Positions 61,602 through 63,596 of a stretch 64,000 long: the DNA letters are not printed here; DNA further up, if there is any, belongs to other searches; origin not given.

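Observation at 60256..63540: Streptide-like (KxxxW) RiPP operon with an unexpected PEP-utilising phosphotransferase partner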

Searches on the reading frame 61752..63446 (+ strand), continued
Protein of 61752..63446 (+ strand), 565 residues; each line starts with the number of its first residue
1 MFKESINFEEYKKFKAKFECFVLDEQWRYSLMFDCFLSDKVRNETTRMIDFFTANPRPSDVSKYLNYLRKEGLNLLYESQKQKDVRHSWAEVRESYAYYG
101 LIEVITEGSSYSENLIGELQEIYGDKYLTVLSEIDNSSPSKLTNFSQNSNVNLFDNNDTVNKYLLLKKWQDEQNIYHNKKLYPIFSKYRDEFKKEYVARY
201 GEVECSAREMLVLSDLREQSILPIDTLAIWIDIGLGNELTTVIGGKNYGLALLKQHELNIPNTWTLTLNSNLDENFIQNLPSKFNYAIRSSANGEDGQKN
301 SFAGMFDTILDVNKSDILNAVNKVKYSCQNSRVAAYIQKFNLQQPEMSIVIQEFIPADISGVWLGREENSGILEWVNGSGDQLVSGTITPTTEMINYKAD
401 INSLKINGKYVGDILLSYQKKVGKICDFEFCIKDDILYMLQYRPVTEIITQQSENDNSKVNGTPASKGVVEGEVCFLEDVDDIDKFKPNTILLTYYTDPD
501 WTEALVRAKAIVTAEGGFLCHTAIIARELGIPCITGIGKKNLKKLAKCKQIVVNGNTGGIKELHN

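Call 28: search_solved_structures(query=window:61752-63446:+, max_evalue=0.001, show_alignments=2)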
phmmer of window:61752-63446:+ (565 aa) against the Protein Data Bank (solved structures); distinct sequences matched with E-value up to 0.001: 21.
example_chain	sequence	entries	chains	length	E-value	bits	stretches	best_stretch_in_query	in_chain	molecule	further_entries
8a8e_A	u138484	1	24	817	3e-28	102.3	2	432-558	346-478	Phosphoenolpyruvate synthase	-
5fbs_A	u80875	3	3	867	1.1e-24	90.6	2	458-561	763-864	Phosphoenolpyruvate synthase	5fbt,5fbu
5hv1_A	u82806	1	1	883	1.2e-24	90.4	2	458-561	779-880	Phosphoenolpyruvate synthase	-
5hv2_A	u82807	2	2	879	1.2e-24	90.4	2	458-561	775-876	Phosphoenolpyruvate synthase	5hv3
2ols_A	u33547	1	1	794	4.1e-23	85.4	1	415-548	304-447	Phosphoenolpyruvate synthase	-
9dae_A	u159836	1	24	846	4.7e-23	85.1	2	459-560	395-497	Phosphoenolpyruvate synthase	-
1ggo_A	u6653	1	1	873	6.5e-09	38.5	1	462-549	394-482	PROTEIN (PYRUVATE, PHOSPHATE DIKINASE)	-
9pzl_A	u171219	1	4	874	6.5e-09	38.5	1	462-549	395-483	Pyruvate, phosphate dikinase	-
1kbl_A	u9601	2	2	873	6.5e-09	38.5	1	462-549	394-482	PYRUVATE PHOSPHATE DIKINASE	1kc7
1jde_A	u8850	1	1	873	6.8e-09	38.4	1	462-549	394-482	PYRUVATE, PHOSPHATE DIKINASE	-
2r82_A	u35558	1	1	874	8.3e-09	38.1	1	462-549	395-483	Pyruvate, phosphate dikinase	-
1dik_A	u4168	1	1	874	9.9e-09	37.9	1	462-549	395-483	PYRUVATE PHOSPHATE DIKINASE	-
2fm4_A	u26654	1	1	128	1.6e-08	37.2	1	462-550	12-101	Pyruvate, phosphate dikinase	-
2dik_A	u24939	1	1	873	2.7e-08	36.4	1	462-549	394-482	PROTEIN (PYRUVATE PHOSPHATE DIKINASE)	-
2e28_A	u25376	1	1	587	2.6e-07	33.2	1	485-561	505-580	Pyruvate kinase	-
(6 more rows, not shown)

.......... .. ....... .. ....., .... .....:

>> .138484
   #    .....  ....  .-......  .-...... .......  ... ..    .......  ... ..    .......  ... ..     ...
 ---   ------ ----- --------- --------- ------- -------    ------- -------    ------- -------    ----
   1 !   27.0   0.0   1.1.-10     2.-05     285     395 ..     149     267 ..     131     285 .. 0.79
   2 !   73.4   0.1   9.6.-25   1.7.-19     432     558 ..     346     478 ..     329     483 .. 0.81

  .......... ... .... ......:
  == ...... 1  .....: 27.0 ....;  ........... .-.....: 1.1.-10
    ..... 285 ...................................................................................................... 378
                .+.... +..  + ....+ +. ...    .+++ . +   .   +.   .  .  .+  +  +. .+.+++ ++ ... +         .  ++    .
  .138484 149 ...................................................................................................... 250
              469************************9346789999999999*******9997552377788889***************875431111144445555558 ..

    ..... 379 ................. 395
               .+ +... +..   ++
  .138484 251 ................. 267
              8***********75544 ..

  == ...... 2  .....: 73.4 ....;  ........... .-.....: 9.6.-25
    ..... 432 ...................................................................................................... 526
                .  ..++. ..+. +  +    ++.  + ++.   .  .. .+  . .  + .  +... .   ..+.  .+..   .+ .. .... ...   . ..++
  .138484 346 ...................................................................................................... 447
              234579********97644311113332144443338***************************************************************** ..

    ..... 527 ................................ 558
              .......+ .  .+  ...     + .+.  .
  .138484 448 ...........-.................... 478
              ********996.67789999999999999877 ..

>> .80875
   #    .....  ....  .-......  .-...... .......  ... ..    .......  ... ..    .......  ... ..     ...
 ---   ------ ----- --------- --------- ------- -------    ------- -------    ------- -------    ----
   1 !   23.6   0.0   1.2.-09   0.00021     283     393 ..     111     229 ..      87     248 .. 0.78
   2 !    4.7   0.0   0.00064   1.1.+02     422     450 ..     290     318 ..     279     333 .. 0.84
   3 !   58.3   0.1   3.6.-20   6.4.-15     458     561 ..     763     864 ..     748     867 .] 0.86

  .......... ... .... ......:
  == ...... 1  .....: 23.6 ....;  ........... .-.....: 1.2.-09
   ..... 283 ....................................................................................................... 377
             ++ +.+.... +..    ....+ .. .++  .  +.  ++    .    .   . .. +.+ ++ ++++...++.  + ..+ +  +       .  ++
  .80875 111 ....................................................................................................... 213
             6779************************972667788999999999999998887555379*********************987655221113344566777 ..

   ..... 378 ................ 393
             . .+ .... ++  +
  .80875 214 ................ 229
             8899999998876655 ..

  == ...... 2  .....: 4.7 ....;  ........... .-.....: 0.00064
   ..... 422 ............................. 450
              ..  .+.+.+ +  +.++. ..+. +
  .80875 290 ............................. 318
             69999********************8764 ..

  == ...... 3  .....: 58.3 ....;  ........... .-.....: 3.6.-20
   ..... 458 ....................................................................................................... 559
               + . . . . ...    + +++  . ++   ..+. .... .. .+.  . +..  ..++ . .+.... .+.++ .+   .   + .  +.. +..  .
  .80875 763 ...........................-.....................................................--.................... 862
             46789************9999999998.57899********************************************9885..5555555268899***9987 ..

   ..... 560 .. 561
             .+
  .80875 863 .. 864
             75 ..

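Call 30: find_related_loci(query=A1, collection=genome_contigs, flank=7000)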
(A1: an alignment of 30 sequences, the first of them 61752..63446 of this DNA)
Query A1 (565 aa) in genome_contigs; peptide patterns used: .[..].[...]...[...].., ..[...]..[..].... (x = any residue, [..] = any of these).
599 stretches matched a pattern (row limit reached: there are more); 580 encode a relative of the query (tblastn E <= 1e-3); the best 80 are kept; 80 distinct loci.
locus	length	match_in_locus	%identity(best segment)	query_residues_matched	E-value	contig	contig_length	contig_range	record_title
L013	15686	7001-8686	51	1-563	0e+0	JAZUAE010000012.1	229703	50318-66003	MAG: Clostridia bacterium isolate T1900045322_YK20190011.MAGScoT_cleanbin_000028 SGB_6372_k141_162690, whole genome shot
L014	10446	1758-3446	40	6-564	2e-128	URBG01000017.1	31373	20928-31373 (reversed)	uncultured Tenericutes bacterium isolate UMGS841 genome assembly, contig: NODE_620_length_31373_cov_3.639983, whole geno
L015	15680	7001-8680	43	8-561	2e-135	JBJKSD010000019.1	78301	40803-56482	MAG: Bacilli bacterium isolate Bin_74 S1Ck127_793400_flag_1_multi_8.0000_len_78301, whole genome shotgun sequence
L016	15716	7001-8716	41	1-562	6e-123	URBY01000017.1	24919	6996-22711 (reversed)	uncultured Tenericutes bacterium isolate UMGS855 genome assembly, contig: NODE_1552_length_24919_cov_4.910433, whole gen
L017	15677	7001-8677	40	7-561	1e-120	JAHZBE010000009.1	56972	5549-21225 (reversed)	MAG: bacterium isolate HRGM_Genome_2006 HRGM_Genome_2006_9, whole genome shotgun sequence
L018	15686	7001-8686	38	6-558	3e-118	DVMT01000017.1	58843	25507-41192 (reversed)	MAG TPA_asm: Candidatus Aphodocola excrementigallinarum isolate CHK193-30670 CHK193__C81733_L58843_ERR3414588, whole gen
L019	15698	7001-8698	37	6-560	7e-112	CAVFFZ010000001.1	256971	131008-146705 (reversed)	Lachnospiraceae bacterium isolate G02614-L1_cleanbin_000025 genome assembly, contig: Spades_G02614-L1_contig_8, whole ge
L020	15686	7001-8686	38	6-558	4e-112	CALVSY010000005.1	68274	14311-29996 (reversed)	MAG: uncultured Bacilli bacterium isolate BRZ_GH__bin20 genome assembly, contig: BRZ_GH__NODE_395_length_68274_cov_8.668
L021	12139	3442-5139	36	6-560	3e-111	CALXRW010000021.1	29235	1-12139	MAG: uncultured Clostridia bacterium isolate BRZ_BL__bin74 genome assembly, contig: BRZ_BL__NODE_1681_length_29235_cov_5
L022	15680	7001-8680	37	8-563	4e-110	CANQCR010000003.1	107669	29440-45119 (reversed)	MAG: uncultured Bacilli bacterium isolate Lapin-004__bin25 genome assembly, contig: Lapin-004__NODE_159_length_107669_co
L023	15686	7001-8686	37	6-563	7e-110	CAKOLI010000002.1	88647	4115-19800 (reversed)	MAG: uncultured Bacilli bacterium isolate REFINED_METABAT215_TOP10_CONTIGS_1500_ASSEMBLY_K77_MERGED__Hadza_MoBio_hadza-A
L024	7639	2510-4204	37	3-563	5e-110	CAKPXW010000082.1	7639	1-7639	MAG: uncultured Bacilli bacterium isolate REFINED_METABAT215_TOP10_CONTIGS_1500_ASSEMBLY_K77_MERGED__Hadza_PheChl_Fiber-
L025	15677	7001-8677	37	6-560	1e-108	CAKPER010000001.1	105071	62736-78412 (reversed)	MAG: uncultured Bacilli bacterium isolate REFINED_METABAT215_TOP10_CONTIGS_1500_ASSEMBLY_K77_MERGED__Hadza_MoBio_hadza-A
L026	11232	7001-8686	36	6-563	2e-107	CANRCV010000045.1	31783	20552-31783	MAG: uncultured Bacilli bacterium isolate Lapin-026__bin87 genome assembly, contig: Lapin-026__NODE_1518_length_31783_co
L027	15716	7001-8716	35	2-561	5e-105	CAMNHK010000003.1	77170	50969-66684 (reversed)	MAG: uncultured Bacillales bacterium isolate SRR873596_bin.89_metaWRAP_v1.3_MAG genome assembly, contig: NODE.591_length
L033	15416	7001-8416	39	98-560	1e-97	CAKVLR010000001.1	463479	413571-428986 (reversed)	MAG: uncultured Clostridia bacterium isolate REFINED_METABAT215_TOP10_CONTIGS_1500_ASSEMBLY_K77_MERGED__Hadza_MoBio_hadz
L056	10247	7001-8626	32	10-563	1e-76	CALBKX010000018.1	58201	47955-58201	MAG TPA_asm: uncultured Clostridia bacterium isolate SRR1747034_bin.76_CONCOCT_v1.1_MAG genome assembly, contig: ERZ8082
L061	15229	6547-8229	40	7-563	4e-119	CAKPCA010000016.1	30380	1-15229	MAG: uncultured Bacilli bacterium isolate REFINED_METABAT215_TOP10_CONTIGS_1500_ASSEMBLY_K77_MERGED__Hadza_MoBio_hadza-I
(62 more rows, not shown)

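Call 36: find_encoding_contigs(protein=P0121, flank=10000, max_places=3)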
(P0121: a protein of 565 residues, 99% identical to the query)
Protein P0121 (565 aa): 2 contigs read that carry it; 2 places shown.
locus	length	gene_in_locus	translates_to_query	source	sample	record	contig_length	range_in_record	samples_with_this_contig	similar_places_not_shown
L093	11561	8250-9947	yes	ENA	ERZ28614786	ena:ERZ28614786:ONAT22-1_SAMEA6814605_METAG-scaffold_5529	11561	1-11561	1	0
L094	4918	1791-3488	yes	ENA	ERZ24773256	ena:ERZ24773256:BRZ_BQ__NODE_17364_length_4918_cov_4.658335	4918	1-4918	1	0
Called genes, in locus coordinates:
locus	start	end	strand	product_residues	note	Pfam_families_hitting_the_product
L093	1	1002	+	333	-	?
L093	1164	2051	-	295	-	PF13475:DUF4116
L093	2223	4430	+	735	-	PF00580:UvrD-helicase, PF01443:Viral_helicase1 (faint), PF13245:AAA_19, PF13604:AAA_30 (faint), PF13361:UvrD_C, PF13538:UvrD_C_2 (weak), PF21196:PcrA_UvrD_tudor (weak)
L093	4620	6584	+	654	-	PF22745:Nlig-Ia, PF01653:DNA_ligase_aden, PF01068:DNA_ligase_A_M (weak), PF03120:OB_DNA_ligase, PF12826:HHH_2, PF14520:HHH_5, PF00533:BRCT, PF12738:PTCB-BRCT (weak)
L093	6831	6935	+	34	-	-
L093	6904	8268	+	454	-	PF04055:Radical_SAM, PF13186:SPASM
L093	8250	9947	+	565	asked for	PF01326:PPDK_N, PF00391:PEP-utilizers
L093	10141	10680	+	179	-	-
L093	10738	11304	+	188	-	-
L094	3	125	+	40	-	?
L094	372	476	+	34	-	-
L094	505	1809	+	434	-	PF04055:Radical_SAM, PF13186:SPASM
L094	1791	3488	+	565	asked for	PF01326:PPDK_N, PF00391:PEP-utilizers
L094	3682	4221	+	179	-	-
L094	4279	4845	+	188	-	-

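Call 37: find_encoding_contigs(protein=P0123, flank=7000, max_places=2)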
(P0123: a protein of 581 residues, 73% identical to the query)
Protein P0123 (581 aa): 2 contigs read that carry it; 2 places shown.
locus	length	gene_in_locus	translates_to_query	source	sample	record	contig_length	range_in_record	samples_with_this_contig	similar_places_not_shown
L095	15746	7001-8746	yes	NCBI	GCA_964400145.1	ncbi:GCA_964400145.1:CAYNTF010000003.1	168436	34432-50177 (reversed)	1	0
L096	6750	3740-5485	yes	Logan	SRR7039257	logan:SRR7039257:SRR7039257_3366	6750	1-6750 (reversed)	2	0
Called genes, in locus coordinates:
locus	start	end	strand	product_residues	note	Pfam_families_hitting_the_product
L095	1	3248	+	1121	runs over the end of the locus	PF04108:ATG17_like (faint), PF04513:Baculo_PEP_C (faint), PF07889:DUF1664 (faint), PF09769:ApoO (faint), PF14362:DUF4407 (faint), PF16526:CLZ (faint), PF27045:HAUS3_C (faint), PF01442:Apolipoprotein (weak), +2 more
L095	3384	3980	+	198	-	PF01726:LexA_DNA_bind (weak), PF00717:Peptidase_S24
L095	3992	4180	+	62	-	-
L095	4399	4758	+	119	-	PF13412:HTH_24 (weak), PF08279:HTH_11 (weak)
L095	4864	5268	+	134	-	PF05263:DUF722 (weak), PF08281:Sigma70_r4_2, PF04545:Sigma70_r4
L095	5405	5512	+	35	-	-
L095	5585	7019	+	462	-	PF04055:Radical_SAM, PF13353:Fer4_12 (weak), PF13186:SPASM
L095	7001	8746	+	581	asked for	PF01326:PPDK_N, PF00391:PEP-utilizers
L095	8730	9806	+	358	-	PF05193:Peptidase_M16_C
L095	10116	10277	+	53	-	-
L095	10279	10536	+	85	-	-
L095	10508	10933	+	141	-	PF12957:DUF3846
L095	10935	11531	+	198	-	-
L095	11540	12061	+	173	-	-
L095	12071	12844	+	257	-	PF18406:DUF1281_C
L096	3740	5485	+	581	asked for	PF01326:PPDK_N, PF00391:PEP-utilizers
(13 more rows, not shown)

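Call 45: search_protein_families(library=pfam, proteins=[L019:8937-10619:+, L022:1843-2823:+, L022:2826-4463:+, L022:4590-5837:+, L022:5815-6996:+, L033:5379-6668:+, L033:8441-9268:+, L061:5758-6501:+, L061:9943-10977:+], max_evalue=0.01)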
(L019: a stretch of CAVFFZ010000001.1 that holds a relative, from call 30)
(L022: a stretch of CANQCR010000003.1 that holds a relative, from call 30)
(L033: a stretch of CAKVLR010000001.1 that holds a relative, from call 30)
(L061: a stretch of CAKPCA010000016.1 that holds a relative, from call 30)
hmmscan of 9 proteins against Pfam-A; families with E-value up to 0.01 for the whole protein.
L019:8937-10619:+ (561 aa): 1 family
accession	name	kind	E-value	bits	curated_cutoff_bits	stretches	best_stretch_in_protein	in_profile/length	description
PF02624.21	YcaO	-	1e-43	150.4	25.7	1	55-374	1-324/325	YcaO cyclodehydratase, ATP-ad Mg2+-binding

L022:1843-2823:+ (327 aa): 1 family
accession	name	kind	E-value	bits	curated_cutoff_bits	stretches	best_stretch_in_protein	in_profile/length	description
PF00155.27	Aminotran_1_2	-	1.1e-26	94.3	19.7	1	17-291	24-324/361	Aminotransferase class I and II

L022:2826-4463:+ (546 aa): 1 family
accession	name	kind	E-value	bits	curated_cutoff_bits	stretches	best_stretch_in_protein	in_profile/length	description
PF04055.27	Radical_SAM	-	1.3e-13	51.9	29.5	1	290-449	5-166/166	Radical SAM superfamily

L022:4590-5837:+ (416 aa): 4 families
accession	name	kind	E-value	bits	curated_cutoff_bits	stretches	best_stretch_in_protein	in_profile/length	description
PF04055.27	Radical_SAM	-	6.7e-19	69.1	29.5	1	29-162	4-152/166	Radical SAM superfamily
PF13186.11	SPASM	-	5.6e-09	36.6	21.5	1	250-302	8-67/67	Iron-sulfur cluster-binding domain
PF13353.11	Fer4_12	-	5.6e-06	27.1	22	1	31-121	14-112/137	4Fe-4S single cluster domain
PF23253.1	KH_PARP14_6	-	0.0014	19.1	27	1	327-378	17-65/68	PARP14, sixth type I KH domain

L022:5815-6996:+ (394 aa): 3 families
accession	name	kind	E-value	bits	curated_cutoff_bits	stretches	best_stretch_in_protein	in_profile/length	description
PF04055.27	Radical_SAM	-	1.1e-20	74.9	29.5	1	85-239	2-165/166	Radical SAM superfamily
PF13186.11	SPASM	-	1.4e-07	32.1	21.5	1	322-381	1-63/67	Iron-sulfur cluster-binding domain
PF13353.11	Fer4_12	-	2.9e-05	24.8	22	1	88-193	13-120/137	4Fe-4S single cluster domain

L033:5379-6668:+ (430 aa): 1 family
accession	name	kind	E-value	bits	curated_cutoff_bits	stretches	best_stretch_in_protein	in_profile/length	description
PF03572.23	Peptidase_S41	-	1.2e-08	35.2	24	1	239-284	1-44/165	Peptidase family S41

L033:8441-9268:+ (276 aa): 1 family
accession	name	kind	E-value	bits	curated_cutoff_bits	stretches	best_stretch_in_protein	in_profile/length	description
PF08282.18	Hydrolase_3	-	3e-06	27.6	20.9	1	142-246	112-216/255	haloacid dehalogenase-like hydrolase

L061:5758-6501:+ (248 aa): 3 families
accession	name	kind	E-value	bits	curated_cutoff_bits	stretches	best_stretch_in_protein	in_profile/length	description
PF08874.15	DUF1835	-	9.4e-09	35.9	21.1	1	18-111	13-120/122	Domain of unknown function (DUF1835)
PF12395.13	DUF3658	-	4.2e-08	33.6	23.3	1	137-237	4-101/107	Protein of unknown function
PF07055.18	Eno-Rase_FAD_bd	-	0.00074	20.3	25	1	36-65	34-63/64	Enoyl reductase FAD binding domain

L061:9943-10977:+ (345 aa): 3 families
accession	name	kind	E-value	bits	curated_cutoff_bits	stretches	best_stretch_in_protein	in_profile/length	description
PF00899.27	ThiF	-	2.2e-50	171.5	28.1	1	115-339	15-237/238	ThiF family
PF03435.24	Sacchrp_dh_NADP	-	0.0014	19.4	25.1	1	124-184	2-63/129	Saccharopine dehydrogenase NADP binding domain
PF10087.14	DUF2325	-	0.0075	16.9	33.6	0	178-244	10-79/94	Uncharacterized protein conserved in bacteria (DUF2325)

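Call 53: search_protein_families(library=ncbifam, proteins=[L008:4670-6016:+, L020:5569-7008:+], max_evalue=1e-20)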
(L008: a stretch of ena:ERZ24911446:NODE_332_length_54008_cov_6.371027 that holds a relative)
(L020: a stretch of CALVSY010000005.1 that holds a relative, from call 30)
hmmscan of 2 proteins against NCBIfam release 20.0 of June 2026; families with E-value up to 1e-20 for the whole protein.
L008:4670-6016:+ (449 aa): 5 families
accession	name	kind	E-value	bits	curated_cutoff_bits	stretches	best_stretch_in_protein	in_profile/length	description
TIGR04080.1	rSAM_pep_cyc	equivalog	1.4e-88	297.6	500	1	8-446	7-439/440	KxxxW cyclic peptide radical SAM maturase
TIGR03962.1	mycofact_rSAM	equivalog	2.4e-27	96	265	1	109-435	7-322/339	mycofactocin radical SAM maturase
TIGR04055.1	rSAM_NirJ2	equivalog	5.1e-26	92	500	1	120-437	6-315/326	putative heme d1 biosynthesis radical SAM protein NirJ2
TIGR02109.1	PQQ_syn_pqqE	equivalog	1.6e-24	86.6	381.35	0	112-277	5-173/358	pyrroloquinoline quinone biosynthesis protein PqqE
TIGR04545.1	rSAM_ahbD_hemeb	equivalog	2.9e-23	82.8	500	1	122-428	8-319/339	heme b synthase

L020:5569-7008:+ (480 aa): 2 families
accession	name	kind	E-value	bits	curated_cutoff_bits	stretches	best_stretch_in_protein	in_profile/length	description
TIGR04080.1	rSAM_pep_cyc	equivalog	3.1e-88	296.4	500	1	23-464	3-439/440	KxxxW cyclic peptide radical SAM maturase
TIGR04340.1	rSAM_ACGX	hypoth_equivalog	1.6e-22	80.2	400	1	135-454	7-329/341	radical SAM/SPASM domain protein, ACGX system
